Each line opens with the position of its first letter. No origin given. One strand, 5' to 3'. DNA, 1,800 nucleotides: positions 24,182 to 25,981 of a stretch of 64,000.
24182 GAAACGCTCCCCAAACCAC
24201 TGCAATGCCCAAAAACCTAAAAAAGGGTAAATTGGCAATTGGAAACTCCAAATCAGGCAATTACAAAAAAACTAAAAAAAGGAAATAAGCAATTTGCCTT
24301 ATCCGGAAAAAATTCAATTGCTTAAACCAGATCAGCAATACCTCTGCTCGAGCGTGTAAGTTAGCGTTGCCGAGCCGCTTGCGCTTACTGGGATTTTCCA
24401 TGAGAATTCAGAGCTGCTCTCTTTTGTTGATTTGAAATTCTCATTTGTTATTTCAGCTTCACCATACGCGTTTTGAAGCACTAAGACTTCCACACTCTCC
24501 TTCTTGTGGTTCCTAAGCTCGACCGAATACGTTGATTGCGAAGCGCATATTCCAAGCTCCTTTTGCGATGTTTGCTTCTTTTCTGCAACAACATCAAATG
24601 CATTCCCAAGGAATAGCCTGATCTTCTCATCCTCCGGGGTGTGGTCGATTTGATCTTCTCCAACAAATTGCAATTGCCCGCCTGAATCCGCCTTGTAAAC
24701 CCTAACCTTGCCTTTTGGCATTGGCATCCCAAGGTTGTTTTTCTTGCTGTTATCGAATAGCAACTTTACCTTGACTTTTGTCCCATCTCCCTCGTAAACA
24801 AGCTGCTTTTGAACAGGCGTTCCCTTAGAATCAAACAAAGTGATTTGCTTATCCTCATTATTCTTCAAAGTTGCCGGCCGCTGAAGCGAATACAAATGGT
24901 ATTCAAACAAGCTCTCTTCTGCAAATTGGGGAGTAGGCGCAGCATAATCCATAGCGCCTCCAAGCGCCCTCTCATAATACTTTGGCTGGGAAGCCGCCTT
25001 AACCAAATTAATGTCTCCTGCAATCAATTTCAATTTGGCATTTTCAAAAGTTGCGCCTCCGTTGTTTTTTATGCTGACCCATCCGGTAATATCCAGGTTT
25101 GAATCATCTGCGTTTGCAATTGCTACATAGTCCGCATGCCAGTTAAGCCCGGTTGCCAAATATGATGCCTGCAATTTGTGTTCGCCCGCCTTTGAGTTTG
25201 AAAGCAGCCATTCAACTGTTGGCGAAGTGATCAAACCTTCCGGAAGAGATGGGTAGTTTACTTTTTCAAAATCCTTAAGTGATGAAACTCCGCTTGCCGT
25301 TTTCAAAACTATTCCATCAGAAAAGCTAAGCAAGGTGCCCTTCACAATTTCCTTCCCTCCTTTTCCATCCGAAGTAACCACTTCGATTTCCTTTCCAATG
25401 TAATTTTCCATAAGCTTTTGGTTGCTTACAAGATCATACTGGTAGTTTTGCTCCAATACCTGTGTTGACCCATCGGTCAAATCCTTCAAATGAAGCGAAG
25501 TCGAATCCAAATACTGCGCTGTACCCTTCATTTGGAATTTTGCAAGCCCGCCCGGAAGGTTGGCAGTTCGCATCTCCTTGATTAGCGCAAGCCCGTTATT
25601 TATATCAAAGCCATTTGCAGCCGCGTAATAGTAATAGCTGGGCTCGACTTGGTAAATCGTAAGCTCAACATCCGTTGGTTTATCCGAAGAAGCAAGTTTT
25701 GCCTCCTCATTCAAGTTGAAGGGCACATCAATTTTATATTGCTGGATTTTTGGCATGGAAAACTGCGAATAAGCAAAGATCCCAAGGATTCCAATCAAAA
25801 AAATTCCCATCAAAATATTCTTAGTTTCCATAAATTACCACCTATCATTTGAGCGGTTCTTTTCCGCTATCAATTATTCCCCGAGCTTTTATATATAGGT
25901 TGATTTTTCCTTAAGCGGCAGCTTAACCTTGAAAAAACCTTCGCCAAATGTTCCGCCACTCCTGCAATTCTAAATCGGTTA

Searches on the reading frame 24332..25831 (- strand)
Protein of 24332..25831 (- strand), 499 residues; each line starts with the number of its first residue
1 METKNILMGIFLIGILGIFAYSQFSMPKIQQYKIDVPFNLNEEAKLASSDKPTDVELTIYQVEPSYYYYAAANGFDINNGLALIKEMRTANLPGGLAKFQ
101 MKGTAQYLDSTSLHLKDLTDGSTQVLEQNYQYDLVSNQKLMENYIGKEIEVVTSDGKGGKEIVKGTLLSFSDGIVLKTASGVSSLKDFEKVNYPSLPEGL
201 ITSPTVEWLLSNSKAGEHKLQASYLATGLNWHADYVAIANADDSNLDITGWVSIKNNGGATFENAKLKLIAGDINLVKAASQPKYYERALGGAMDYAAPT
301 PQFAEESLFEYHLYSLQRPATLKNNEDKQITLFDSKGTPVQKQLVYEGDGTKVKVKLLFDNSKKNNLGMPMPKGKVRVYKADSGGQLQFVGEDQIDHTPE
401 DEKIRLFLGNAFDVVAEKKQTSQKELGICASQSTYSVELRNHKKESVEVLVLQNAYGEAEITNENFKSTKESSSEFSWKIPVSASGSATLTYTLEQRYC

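Call 17: search_protein_families(library=pfam, max_evalue=0.001, proteins=[window:24332-25831:-])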
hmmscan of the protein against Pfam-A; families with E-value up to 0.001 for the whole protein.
window:24332-25831:- (499 aa): 2 families
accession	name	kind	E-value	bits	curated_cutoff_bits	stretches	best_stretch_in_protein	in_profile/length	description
PF13598.12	DUF4139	-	2.8e-08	34.2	31.8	1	220-498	1-203/205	Domain of unknown function (DUF4139)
PF00932.25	LTD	-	0.0002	22.1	34.3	1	231-341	22-103/109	Lamin Tail Domain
